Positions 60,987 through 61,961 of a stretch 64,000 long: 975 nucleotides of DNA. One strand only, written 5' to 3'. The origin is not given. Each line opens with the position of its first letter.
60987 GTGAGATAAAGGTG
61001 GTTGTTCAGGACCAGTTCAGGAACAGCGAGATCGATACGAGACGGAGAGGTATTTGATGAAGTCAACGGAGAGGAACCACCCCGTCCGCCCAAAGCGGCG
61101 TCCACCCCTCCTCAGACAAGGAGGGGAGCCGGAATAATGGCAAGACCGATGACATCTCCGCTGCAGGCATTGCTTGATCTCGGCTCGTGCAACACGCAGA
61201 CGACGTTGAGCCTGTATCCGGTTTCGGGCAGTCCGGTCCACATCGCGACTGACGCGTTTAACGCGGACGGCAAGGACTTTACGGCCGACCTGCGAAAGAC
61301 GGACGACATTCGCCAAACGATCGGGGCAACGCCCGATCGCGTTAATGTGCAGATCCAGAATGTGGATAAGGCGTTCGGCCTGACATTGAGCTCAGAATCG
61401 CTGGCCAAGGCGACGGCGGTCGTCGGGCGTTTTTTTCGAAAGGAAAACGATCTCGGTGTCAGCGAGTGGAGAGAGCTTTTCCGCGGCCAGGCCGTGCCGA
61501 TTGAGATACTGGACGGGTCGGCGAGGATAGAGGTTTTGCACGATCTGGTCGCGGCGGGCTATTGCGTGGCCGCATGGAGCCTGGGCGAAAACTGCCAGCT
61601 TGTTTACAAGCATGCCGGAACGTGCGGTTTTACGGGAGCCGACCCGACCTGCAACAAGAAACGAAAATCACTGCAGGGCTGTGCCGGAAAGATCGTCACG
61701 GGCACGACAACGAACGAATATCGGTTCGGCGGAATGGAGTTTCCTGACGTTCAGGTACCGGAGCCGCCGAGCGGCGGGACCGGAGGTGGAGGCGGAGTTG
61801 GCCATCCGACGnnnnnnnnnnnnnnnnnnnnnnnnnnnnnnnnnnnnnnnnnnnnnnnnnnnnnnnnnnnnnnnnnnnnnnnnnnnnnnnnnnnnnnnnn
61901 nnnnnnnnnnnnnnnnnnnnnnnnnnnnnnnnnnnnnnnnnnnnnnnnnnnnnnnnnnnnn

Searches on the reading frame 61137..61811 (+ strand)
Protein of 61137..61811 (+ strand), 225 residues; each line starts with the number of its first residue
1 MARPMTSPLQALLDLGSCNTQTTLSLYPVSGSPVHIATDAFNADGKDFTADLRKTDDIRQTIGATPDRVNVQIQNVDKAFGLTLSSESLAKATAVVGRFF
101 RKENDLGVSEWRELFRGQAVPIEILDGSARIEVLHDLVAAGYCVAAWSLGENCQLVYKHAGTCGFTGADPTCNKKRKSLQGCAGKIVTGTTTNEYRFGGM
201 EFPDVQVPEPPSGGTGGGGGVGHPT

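Call 42: search_protein_representatives(protein=window:61137-61811:+)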
Query: 225 residues. Proteins with E-value up to 0.001 (for the whole library): 218; up to 1e-10: 109; up to 1e-30: 32. The best 150 are listed.
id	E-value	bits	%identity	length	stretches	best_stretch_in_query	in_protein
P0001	2.8e-149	511.0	100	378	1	1-225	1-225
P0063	7.9e-68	244.7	56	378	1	1-220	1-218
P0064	1.1e-64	234.4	55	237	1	1-211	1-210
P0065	1.2e-64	234.2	52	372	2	1-222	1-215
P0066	4.1e-64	232.5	54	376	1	1-220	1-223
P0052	1.6e-63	230.6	51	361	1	2-221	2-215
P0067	8.6e-60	218.4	50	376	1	1-219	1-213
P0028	9.9e-60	218.2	51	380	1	1-215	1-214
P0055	8.4e-59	215.1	51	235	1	3-224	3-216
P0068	1.1e-56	208.2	55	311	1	1-183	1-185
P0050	9.0e-56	205.2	50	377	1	1-214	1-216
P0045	1.2e-54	201.6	49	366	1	1-219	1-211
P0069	1.2e-54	201.5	50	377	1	1-221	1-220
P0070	2.2e-49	184.3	49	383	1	3-221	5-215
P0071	3.2e-49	183.8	45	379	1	1-222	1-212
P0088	2.2e-29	118.9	38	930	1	4-220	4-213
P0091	8.1e-27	110.5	40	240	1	1-219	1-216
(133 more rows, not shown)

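Call 74: find_encoding_contigs(protein=P0091, flank=3000, max_places=2)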
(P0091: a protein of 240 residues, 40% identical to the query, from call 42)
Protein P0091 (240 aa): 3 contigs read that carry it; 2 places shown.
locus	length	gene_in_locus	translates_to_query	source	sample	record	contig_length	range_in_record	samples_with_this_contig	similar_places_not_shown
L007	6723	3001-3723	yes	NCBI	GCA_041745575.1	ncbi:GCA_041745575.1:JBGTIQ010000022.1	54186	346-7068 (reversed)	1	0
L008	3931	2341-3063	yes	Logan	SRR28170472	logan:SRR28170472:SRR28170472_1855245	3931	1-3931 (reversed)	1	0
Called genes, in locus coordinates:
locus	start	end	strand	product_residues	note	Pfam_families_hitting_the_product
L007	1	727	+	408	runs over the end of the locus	PF06245:DUF1015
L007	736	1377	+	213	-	PF12766:Pyridox_oxase_2, PF01243:PNPOx_N, PF10590:PNP_phzG_C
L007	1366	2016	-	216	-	PF00775:Dioxygenase_C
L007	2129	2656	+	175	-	PF13302:Acetyltransf_3, PF00583:Acetyltransf_1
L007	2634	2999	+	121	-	-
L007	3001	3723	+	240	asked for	-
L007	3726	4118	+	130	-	-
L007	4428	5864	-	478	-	PF01839:FG-GAP (faint), PF13517:FG-GAP_3 (weak)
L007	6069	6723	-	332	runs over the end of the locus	?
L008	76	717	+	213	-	PF12766:Pyridox_oxase_2, PF01243:PNPOx_N, PF10590:PNP_phzG_C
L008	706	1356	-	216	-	PF00775:Dioxygenase_C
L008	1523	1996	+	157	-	PF13302:Acetyltransf_3, PF00583:Acetyltransf_1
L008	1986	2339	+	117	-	-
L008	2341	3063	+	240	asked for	-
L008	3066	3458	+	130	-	-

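Call 75: find_encoding_contigs(protein=P0088, flank=3000, max_places=2)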
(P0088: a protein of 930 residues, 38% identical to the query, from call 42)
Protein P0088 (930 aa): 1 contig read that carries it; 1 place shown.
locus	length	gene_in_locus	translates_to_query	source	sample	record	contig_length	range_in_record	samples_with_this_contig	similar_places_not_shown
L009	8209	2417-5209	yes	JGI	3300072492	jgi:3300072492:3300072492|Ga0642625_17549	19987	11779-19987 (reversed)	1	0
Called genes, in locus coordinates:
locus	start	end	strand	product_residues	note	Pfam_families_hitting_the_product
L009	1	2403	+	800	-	?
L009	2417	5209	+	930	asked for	PF14890:Intein_splicing (faint), PF07691:PA14, PF10528:GLEYA (faint)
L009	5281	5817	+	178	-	-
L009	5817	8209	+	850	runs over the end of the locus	PF05345:He_PIG, PF24908:Ig_SIBA-E_2nd (faint), PF07495:Y_Y_Y (faint), PF05345:He_PIG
